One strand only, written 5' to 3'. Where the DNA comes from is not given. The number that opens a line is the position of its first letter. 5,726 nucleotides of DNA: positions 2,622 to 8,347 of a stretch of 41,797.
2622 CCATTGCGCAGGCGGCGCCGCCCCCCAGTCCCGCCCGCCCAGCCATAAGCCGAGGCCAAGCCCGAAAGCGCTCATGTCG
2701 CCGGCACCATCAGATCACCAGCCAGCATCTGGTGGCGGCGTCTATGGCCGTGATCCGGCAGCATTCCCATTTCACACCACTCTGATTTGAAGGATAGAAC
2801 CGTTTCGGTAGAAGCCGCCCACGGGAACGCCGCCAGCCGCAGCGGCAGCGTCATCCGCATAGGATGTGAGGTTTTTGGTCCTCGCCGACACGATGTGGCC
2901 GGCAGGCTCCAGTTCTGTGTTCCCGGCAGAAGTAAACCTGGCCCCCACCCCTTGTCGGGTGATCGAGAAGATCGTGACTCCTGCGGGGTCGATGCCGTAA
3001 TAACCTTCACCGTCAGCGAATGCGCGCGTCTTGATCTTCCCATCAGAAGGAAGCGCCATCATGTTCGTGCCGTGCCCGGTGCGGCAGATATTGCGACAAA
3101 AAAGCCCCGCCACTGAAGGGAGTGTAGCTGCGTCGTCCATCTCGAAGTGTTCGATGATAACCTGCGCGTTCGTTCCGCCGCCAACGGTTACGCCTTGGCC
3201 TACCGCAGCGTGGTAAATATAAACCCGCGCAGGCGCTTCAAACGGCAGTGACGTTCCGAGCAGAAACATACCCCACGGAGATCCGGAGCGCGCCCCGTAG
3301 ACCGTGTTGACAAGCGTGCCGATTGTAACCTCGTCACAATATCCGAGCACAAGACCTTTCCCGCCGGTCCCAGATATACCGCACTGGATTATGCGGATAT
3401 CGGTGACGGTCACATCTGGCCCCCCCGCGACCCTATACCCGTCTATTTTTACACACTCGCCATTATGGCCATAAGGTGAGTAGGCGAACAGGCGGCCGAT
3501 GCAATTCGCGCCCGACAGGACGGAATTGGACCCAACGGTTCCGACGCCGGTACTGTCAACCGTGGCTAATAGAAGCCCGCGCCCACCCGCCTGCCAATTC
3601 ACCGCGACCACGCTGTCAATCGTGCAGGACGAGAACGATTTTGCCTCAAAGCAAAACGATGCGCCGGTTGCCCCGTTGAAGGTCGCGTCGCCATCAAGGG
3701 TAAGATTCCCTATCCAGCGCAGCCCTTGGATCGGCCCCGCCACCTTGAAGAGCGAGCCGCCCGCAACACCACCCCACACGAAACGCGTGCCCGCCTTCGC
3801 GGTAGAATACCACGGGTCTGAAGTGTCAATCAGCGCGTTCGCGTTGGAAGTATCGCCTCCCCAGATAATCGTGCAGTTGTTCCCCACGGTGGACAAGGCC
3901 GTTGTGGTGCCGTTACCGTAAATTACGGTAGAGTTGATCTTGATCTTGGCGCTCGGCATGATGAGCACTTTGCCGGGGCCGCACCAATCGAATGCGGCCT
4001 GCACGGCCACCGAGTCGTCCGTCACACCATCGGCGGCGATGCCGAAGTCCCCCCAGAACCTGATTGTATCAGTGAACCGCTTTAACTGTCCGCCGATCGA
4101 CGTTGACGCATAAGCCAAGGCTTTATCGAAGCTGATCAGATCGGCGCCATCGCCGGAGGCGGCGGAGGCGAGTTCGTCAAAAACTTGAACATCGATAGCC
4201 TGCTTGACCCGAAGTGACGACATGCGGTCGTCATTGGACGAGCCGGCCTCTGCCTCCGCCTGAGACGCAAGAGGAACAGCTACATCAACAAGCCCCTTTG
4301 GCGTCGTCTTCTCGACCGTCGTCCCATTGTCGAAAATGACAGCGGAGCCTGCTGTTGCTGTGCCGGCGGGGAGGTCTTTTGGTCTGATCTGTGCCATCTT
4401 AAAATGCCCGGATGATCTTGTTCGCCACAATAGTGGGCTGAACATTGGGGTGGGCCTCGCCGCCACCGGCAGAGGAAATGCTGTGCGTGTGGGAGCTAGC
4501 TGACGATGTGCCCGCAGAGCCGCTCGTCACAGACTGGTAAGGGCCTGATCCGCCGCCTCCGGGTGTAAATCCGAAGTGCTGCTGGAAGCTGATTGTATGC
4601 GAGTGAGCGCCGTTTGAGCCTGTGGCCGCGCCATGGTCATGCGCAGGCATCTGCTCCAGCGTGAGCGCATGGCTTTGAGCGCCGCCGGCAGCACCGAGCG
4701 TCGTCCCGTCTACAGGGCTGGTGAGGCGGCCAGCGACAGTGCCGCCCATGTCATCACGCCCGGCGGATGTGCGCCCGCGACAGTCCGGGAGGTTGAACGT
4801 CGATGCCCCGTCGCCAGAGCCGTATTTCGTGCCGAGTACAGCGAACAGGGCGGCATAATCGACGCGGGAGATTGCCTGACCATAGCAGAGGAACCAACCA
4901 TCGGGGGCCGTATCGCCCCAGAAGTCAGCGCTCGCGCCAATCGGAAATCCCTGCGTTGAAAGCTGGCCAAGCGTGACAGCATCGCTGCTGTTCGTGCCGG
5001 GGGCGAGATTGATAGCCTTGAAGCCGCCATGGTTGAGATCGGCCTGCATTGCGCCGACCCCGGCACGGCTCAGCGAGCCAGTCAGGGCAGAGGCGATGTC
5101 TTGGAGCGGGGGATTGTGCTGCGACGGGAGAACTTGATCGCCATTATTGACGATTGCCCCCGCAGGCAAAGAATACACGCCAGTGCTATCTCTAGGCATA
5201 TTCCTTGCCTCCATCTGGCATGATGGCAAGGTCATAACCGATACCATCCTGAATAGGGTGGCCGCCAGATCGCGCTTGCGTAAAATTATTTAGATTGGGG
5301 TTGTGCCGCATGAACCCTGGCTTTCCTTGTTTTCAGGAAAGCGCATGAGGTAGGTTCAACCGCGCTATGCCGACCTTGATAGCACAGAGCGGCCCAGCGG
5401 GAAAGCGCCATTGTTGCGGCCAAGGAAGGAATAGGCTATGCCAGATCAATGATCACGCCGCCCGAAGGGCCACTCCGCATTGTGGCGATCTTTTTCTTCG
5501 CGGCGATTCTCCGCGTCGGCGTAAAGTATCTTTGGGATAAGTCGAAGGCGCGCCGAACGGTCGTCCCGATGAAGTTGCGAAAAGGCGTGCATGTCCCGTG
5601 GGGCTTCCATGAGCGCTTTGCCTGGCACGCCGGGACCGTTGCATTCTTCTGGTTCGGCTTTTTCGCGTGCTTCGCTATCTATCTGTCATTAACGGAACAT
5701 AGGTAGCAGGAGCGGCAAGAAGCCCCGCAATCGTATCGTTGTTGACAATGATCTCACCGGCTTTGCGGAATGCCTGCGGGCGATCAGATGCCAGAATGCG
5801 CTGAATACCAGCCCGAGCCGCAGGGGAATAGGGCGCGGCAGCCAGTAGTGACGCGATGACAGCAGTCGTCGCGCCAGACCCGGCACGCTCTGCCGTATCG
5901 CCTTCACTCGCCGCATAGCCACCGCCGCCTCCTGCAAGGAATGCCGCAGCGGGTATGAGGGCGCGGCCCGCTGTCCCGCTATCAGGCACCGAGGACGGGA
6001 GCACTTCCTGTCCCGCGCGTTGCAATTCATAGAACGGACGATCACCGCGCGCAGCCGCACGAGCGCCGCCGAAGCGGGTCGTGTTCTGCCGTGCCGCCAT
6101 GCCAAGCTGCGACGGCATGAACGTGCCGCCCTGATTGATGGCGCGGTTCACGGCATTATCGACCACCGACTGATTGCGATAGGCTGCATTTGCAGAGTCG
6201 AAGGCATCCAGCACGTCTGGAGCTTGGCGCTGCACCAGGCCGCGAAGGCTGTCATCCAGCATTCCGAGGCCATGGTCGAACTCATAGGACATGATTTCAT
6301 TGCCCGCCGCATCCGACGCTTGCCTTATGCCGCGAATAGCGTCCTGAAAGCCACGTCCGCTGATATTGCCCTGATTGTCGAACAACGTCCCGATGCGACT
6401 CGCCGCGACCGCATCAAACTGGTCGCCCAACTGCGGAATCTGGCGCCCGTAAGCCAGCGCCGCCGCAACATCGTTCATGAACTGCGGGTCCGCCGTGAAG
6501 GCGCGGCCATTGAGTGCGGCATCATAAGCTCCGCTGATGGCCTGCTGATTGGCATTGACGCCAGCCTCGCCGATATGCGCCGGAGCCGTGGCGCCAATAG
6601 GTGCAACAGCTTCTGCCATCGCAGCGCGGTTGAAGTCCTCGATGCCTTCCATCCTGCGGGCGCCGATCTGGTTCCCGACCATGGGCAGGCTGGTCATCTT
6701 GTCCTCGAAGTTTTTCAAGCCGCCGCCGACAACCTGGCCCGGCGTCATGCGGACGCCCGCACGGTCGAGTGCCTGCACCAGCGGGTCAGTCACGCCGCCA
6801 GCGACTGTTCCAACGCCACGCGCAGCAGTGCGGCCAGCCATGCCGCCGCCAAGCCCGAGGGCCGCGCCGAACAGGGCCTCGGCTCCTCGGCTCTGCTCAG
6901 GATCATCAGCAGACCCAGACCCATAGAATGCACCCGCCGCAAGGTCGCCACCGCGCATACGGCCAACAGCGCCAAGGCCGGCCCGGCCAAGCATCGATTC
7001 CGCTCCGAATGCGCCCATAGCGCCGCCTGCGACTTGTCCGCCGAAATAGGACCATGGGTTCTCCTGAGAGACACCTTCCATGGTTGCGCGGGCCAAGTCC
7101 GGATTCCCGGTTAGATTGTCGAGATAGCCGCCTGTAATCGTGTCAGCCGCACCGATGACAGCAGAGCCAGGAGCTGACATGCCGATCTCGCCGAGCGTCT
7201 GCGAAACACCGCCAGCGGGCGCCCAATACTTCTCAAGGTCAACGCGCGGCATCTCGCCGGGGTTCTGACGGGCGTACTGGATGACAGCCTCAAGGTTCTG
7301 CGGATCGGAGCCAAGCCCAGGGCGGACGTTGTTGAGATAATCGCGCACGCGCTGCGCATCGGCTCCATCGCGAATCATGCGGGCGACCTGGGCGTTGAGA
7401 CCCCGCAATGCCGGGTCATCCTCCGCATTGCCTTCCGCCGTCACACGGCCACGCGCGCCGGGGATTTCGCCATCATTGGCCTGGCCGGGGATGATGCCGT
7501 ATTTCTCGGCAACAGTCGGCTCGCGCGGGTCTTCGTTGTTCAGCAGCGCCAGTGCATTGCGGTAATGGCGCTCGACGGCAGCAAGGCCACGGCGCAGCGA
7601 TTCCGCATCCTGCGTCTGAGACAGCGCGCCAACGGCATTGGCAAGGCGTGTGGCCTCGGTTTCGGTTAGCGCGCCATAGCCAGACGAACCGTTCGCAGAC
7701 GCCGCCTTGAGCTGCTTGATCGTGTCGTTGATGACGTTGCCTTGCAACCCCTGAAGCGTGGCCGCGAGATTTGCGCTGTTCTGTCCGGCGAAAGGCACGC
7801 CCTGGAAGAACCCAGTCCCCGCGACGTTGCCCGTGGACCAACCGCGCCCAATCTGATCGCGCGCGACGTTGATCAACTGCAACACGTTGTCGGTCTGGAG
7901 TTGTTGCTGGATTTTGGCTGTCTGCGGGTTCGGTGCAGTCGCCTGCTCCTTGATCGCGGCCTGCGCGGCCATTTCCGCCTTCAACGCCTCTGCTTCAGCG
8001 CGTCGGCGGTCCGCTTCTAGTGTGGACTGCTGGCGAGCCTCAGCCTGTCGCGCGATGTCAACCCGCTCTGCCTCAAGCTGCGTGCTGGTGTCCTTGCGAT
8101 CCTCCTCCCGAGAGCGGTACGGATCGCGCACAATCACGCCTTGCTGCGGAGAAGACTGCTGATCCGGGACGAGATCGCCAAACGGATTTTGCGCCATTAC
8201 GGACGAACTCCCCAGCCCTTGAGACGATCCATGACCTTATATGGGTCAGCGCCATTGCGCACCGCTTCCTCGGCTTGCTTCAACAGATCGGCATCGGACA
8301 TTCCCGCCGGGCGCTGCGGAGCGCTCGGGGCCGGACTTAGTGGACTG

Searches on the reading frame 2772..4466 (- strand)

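Call 41: search_protein_families(library=phrogs, proteins=[window:2772-4466:-], max_evalue=0.001)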
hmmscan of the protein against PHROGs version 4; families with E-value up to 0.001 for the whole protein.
window:2772-4466:- (564 aa): 3 families
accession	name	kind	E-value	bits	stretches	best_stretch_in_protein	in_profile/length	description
phrog_30593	-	unknown function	1.9e-12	48.1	1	24-110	1-90/322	-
phrog_15455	-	tail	2.7e-05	23.8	1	102-200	116-212/652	tail fiber protein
phrog_20231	-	tail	0.00035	20.2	1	80-172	121-210/691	tail protein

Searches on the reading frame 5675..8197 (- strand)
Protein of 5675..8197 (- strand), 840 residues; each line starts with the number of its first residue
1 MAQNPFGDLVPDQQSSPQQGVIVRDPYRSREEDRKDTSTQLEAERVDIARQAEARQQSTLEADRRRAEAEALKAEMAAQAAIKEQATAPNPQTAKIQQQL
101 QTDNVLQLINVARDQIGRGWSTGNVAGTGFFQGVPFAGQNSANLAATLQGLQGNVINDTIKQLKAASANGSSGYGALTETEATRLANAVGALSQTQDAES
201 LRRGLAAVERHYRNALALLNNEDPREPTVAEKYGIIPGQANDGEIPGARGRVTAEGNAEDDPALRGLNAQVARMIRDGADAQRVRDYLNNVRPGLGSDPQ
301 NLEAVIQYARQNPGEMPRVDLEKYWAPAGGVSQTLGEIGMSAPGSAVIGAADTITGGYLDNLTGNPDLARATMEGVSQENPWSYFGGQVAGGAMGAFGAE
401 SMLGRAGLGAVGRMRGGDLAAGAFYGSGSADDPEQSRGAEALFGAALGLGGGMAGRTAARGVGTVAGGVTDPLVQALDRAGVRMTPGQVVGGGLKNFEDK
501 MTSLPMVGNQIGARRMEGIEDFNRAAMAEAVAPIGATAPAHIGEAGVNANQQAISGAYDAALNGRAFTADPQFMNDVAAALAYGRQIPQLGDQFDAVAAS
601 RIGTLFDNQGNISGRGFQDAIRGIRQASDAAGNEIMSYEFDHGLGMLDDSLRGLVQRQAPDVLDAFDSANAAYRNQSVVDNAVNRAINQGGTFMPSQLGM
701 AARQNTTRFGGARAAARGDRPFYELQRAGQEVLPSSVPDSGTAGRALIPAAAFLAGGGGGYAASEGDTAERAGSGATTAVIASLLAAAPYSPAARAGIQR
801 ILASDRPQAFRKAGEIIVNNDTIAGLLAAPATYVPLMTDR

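Call 41: search_protein_families(library=phrogs, proteins=[window:5675-8197:-], max_evalue=0.001)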
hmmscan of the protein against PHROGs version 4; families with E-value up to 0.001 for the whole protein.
window:5675-8197:- (840 aa): 3 families
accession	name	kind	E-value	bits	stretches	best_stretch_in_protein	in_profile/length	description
phrog_27813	-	unknown function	1.2e-06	28.4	1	137-209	464-536/608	-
phrog_25769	-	unknown function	1.9e-06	28.6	1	36-210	198-362/402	-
phrog_2534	-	other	6.5e-05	23.1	1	33-216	242-401/435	released from the phage upon host infection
